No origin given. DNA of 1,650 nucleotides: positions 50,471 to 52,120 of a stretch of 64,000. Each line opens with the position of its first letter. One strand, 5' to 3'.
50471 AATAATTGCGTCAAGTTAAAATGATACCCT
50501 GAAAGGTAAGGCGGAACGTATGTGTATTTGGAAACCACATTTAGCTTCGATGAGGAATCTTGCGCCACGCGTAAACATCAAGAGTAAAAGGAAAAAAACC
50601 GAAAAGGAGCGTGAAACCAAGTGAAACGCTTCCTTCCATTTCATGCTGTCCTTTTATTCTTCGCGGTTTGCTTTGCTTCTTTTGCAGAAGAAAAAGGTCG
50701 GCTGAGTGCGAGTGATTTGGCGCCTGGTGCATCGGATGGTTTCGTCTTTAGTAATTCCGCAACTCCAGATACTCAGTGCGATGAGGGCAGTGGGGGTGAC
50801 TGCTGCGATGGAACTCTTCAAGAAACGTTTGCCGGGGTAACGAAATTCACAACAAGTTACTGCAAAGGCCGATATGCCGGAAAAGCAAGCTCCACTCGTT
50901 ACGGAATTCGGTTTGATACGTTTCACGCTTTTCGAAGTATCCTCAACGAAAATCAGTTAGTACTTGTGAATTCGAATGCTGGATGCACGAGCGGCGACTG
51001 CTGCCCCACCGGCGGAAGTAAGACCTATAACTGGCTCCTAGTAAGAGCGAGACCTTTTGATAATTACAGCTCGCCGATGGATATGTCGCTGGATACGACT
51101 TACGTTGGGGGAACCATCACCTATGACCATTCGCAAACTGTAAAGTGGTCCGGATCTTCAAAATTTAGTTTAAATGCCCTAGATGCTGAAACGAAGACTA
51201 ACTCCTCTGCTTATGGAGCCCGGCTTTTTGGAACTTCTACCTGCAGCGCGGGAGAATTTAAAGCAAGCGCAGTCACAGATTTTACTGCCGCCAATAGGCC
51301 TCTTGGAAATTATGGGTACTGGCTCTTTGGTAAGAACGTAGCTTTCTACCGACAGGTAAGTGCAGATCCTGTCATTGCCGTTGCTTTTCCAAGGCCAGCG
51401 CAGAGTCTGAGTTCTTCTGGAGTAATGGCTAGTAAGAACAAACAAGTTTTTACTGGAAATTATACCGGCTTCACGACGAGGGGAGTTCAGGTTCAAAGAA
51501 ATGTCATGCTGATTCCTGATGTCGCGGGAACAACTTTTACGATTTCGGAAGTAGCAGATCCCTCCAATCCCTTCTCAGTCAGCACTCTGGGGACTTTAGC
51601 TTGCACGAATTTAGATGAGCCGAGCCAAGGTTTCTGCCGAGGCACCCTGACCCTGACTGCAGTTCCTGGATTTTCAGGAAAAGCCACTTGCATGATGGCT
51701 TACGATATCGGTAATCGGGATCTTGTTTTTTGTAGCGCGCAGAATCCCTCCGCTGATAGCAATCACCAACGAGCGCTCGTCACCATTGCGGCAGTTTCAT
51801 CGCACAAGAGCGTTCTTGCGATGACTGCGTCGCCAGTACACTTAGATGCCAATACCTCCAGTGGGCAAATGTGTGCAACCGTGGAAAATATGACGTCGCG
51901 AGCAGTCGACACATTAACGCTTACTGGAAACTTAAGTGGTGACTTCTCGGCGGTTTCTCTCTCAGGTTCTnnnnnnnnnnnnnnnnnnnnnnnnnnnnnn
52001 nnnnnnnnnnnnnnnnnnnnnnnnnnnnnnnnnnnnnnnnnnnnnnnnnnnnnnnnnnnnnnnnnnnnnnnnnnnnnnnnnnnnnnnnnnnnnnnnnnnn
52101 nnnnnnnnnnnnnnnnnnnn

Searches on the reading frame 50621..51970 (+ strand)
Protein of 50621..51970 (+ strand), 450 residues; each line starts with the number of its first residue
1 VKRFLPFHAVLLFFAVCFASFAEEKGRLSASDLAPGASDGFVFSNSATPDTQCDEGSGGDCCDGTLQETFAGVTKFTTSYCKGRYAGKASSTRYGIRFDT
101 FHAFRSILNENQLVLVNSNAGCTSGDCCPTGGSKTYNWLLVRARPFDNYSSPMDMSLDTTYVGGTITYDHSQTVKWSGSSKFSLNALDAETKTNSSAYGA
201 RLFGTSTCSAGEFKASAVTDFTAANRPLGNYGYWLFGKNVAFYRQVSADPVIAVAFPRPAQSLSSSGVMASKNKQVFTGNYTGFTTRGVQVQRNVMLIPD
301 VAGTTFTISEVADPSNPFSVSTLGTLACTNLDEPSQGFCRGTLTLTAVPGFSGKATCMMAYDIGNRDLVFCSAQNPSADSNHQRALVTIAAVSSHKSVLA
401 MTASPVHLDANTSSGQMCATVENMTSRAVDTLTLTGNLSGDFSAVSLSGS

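Call 66: find_homologous_proteins(query=window:50621-51970:+, max_evalue=1e-10)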
Query window:50621-51970:+ (450 aa): 2 proteins with E <= 1e-10 among 8000 candidates.
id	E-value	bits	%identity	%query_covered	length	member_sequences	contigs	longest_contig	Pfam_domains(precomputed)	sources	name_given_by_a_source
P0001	0.0e+0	1010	100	100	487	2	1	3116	-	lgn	-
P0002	1.2e-17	82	98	11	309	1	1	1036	-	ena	-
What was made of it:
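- Tried and rejected: It returned only 2 proteins and was useless (call 66).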
